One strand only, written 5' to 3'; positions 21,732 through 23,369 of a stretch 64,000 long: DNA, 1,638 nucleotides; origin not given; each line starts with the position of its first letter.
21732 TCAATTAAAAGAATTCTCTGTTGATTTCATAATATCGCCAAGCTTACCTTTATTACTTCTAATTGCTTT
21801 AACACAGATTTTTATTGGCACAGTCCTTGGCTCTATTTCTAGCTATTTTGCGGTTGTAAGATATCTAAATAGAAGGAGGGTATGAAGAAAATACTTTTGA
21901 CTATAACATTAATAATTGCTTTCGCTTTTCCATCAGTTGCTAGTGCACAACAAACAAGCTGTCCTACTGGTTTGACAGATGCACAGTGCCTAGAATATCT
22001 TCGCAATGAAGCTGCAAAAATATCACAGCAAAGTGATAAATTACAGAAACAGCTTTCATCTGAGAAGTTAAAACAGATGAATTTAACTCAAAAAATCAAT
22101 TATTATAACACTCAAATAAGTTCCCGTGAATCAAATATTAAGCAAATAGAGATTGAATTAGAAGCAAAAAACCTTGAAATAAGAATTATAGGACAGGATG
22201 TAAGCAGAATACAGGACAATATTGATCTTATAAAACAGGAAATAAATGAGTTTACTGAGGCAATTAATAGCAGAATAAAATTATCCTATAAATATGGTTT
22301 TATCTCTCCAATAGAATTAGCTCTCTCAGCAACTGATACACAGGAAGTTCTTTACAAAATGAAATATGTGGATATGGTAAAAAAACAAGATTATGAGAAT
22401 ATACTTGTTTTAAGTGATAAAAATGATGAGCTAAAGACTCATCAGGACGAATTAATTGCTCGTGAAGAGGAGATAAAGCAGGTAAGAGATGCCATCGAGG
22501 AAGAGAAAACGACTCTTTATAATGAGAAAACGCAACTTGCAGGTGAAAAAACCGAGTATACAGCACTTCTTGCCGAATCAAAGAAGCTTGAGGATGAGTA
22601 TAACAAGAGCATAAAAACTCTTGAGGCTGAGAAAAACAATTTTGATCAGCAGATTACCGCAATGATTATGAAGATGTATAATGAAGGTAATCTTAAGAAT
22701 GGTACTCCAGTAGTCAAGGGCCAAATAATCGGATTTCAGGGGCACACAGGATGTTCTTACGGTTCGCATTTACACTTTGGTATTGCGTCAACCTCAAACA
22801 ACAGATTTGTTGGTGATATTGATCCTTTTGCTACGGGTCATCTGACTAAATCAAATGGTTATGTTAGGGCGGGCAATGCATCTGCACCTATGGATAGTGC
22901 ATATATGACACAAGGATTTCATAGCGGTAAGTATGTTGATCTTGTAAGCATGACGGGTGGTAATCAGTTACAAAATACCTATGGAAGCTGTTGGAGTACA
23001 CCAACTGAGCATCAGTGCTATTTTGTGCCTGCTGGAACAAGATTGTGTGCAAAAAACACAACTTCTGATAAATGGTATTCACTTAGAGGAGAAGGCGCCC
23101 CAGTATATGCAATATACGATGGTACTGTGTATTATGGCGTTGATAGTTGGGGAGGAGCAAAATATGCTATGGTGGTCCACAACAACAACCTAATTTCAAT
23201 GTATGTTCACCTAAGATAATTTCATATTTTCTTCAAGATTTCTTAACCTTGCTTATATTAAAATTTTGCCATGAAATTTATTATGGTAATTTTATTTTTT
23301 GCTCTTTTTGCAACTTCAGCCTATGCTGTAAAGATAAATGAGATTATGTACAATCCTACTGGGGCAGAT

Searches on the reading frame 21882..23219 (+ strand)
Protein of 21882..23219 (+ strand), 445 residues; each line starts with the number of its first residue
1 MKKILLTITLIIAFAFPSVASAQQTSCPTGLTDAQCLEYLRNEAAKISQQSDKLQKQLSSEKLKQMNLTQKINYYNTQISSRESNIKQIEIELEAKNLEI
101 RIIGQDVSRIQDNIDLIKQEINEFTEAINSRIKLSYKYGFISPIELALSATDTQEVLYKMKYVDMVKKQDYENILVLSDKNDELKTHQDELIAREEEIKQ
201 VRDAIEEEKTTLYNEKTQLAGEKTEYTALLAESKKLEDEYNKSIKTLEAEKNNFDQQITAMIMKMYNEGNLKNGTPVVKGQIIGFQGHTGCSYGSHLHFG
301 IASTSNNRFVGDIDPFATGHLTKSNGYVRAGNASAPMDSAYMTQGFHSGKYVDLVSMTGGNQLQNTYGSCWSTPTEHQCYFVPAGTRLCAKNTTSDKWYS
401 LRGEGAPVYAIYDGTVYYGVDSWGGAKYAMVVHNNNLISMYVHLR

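Call 21: search_protein_families(library=ncbifam, proteins=[window:21882-23219:+], max_evalue=0.00001)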
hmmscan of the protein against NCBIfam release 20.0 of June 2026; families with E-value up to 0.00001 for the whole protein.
window:21882-23219:+ (445 aa): 1 family
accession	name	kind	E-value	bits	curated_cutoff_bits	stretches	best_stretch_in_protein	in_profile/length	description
NF052320.1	Cbp1_fam_LP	subfamily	3.1e-07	30.2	90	1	43-131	96-184/286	Cbp1 family collagen-binding glycoprotein adhesin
